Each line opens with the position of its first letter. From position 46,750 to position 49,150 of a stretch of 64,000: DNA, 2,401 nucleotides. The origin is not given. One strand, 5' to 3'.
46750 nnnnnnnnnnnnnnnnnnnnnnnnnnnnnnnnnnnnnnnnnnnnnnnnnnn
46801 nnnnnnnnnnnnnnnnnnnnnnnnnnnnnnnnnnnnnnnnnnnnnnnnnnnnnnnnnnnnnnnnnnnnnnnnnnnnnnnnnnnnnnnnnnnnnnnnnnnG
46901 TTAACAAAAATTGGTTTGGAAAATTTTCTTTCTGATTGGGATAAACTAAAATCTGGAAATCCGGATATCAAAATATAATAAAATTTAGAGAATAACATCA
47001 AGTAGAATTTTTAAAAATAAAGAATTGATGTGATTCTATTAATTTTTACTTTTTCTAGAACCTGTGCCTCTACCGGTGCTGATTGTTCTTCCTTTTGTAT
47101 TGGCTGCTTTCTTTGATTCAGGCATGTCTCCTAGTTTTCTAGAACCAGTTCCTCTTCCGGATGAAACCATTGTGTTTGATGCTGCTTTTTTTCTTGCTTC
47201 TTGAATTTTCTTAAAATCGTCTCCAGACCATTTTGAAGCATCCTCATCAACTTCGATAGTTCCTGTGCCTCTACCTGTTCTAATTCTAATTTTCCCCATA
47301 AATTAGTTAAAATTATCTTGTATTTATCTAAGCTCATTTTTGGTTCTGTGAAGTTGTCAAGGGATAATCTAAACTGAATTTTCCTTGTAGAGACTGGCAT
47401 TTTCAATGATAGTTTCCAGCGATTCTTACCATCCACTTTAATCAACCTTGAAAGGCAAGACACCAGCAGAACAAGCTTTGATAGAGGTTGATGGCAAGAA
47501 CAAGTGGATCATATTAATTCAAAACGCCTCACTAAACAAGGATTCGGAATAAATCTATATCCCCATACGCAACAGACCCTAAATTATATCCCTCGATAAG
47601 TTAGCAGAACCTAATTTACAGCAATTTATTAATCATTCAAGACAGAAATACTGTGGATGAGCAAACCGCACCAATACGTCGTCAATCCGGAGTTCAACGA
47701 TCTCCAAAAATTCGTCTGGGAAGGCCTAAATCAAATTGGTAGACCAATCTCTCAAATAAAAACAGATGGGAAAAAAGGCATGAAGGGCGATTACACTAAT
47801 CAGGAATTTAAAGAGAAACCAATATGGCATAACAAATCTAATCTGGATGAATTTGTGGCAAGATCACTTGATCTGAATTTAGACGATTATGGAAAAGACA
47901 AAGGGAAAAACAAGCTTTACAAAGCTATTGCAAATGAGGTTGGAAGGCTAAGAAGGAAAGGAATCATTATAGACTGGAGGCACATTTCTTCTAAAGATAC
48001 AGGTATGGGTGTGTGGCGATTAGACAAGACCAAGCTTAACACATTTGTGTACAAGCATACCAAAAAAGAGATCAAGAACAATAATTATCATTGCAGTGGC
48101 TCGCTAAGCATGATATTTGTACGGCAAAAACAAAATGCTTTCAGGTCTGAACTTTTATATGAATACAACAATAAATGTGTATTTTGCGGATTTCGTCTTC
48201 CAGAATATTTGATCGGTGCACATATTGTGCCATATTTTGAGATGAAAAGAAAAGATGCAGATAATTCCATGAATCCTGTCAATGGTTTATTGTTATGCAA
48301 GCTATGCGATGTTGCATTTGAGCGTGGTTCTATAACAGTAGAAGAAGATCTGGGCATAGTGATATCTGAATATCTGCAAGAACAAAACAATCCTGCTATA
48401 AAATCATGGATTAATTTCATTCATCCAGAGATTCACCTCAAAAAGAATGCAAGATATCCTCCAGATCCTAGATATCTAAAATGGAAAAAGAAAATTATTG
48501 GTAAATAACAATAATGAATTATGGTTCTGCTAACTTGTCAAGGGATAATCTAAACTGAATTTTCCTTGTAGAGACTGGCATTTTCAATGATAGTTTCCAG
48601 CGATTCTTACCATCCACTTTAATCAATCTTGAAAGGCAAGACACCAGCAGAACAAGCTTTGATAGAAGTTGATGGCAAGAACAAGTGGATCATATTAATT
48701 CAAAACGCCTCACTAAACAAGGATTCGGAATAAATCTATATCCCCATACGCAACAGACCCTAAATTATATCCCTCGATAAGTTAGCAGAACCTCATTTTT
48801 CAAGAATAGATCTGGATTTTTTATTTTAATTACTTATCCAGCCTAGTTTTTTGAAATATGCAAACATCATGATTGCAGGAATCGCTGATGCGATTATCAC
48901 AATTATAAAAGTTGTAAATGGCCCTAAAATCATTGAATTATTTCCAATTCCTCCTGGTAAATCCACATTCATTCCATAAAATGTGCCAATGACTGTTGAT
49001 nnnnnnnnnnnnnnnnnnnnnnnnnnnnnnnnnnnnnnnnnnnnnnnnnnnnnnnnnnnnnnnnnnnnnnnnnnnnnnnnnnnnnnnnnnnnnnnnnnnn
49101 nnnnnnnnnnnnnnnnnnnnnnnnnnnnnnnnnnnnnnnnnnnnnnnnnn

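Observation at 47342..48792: Compound transposon built from two 270-bp MITEs carrying a lone HNH nuclease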

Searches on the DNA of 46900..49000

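Call 80: search_rna_families(source=window, start=46900, end=49000, threshold=evalue, max_evalue=0.1)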
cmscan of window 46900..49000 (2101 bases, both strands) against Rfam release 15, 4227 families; matches with E-value up to 0.1: 0.
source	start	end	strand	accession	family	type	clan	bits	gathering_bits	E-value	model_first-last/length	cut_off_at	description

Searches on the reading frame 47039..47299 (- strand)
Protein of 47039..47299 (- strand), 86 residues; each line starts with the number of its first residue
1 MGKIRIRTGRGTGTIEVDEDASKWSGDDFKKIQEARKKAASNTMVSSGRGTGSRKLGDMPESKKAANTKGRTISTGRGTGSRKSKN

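Call 6: search_protein_families(library=pfam, proteins=[window:47039-47299:-], max_evalue=0.01)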
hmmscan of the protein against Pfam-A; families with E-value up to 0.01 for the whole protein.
window:47039-47299:- (86 aa): 0 families

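Call 19: find_encoding_contigs(protein=window:47039-47299:-, flank=4000, max_places=10)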
Protein window:47039-47299:- (86 aa): 1 contig read that carries it; 1 place shown.
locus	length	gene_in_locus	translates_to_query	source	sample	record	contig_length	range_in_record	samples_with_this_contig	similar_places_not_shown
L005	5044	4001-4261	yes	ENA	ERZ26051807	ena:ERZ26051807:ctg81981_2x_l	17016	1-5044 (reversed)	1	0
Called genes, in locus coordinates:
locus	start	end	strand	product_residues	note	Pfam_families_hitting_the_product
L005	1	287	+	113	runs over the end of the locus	PF13847:Methyltransf_31 (weak), PF13649:Methyltransf_25 (weak)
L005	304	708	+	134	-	-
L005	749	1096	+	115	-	-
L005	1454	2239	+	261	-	PF01544:CorA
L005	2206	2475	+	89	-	PF01544:CorA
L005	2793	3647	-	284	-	PF13391:HNH_2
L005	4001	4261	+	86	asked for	-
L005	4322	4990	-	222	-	PF00923:TAL_FSA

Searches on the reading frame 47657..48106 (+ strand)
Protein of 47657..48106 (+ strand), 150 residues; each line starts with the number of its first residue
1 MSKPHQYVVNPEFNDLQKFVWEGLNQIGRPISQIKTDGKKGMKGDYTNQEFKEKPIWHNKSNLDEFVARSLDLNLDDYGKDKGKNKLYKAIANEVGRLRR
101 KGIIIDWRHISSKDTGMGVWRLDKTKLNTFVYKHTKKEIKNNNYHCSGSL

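Call 91: search_protein_representatives(protein=window:47657-48106:+)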
Query: 150 residues. Proteins with E-value up to 0.001 (for the whole library): 66; up to 1e-10: 24; up to 1e-30: 2. The best 66 are listed.
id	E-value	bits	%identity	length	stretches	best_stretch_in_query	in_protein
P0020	7.7e-44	165.5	55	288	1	4-148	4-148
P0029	1.4e-35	138.7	52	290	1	5-149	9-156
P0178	1.1e-28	116.3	40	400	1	16-149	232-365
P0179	3.7e-26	108.1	45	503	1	16-150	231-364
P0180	2.3e-24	102.3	44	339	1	5-150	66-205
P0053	3.5e-24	101.7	37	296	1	14-148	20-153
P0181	5.8e-24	101.0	41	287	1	4-147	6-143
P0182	6.9e-24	100.7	54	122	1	60-148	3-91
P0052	1.2e-22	96.7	38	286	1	13-150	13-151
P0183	1.2e-21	93.4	39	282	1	12-150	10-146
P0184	1.6e-21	93.0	42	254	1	10-131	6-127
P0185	2.7e-20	89.0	35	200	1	10-148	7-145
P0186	7.0e-20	87.7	40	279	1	12-126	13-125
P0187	4.4e-18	81.9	33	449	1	11-148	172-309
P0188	6.6e-18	81.3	42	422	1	11-127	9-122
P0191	2.0e-13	66.7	35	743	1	8-133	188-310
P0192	9.7e-13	64.5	36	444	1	13-124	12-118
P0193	1.3e-12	64.1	31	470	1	12-148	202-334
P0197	7.1e-11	58.5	30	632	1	14-145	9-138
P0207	2.0e-08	50.5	35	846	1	17-143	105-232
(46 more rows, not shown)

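Call 92: search_protein_families(library=pfam, proteins=[P0178, P0179, P0180, P0187, P0188, P0191, P0192, P0193, P0197, P0207], max_evalue=0.001)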
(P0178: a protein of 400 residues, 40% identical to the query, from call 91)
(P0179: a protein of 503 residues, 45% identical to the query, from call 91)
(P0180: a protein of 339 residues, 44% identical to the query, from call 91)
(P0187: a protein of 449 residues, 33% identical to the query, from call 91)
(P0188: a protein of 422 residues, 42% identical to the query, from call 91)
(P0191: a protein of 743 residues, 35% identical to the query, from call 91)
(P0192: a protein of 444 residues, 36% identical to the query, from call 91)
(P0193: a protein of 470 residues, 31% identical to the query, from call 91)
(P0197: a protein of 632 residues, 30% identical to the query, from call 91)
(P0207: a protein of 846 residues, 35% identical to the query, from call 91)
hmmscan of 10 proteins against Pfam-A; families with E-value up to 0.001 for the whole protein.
P0178 (400 aa): 0 families

P0179 (503 aa): 1 family
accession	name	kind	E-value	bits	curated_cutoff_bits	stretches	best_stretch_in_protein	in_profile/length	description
PF13391.12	HNH_2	-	1.9e-09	37.7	21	1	387-439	1-63/66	HNH endonuclease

P0180 (339 aa): 1 family
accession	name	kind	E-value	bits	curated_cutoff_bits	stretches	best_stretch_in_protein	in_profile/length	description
PF13391.12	HNH_2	-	5.5e-11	42.6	21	1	228-282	1-65/66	HNH endonuclease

P0187 (449 aa): 1 family
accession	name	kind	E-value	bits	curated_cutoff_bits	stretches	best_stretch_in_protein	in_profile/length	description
PF13391.12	HNH_2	-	1.5e-11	44.4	21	1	335-392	1-65/66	HNH endonuclease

P0188 (422 aa): 2 families
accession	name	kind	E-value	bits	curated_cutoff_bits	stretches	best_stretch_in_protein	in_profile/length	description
PF01844.29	HNH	-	8.3e-06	26.3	21.4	1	328-369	1-39/47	HNH endonuclease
PF13391.12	HNH_2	-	4.8e-05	23.6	21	1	328-381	1-65/66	HNH endonuclease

P0191 (743 aa): 1 family
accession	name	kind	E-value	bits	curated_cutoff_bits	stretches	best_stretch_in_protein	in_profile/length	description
PF07728.20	AAA_5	-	7.9e-12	45.8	22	1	357-526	1-139/139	AAA domain (dynein-related subfamily)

P0192 (444 aa): 1 family
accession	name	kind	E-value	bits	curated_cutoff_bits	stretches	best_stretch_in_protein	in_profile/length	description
PF13391.12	HNH_2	-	3.6e-10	40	21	1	335-390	1-66/66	HNH endonuclease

P0193 (470 aa): 1 family
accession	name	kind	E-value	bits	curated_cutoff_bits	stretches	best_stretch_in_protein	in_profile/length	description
PF13391.12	HNH_2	-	5.2e-10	39.5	21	1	359-413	1-65/66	HNH endonuclease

P0197 (632 aa): 0 families

P0207 (846 aa): 3 families
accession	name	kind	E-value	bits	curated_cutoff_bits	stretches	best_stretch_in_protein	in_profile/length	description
PF07728.20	AAA_5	-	8.8e-14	52.1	22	1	437-616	1-139/139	AAA domain (dynein-related subfamily)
PF13245.12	AAA_19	-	5.8e-05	23.7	25.1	0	428-564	4-118/134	AAA domain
PF20030.5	bpMoxR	-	0.00029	20.4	27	1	406-459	2-55/205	MoxR domain in the MoxR-vWA-beta-propeller ternary systems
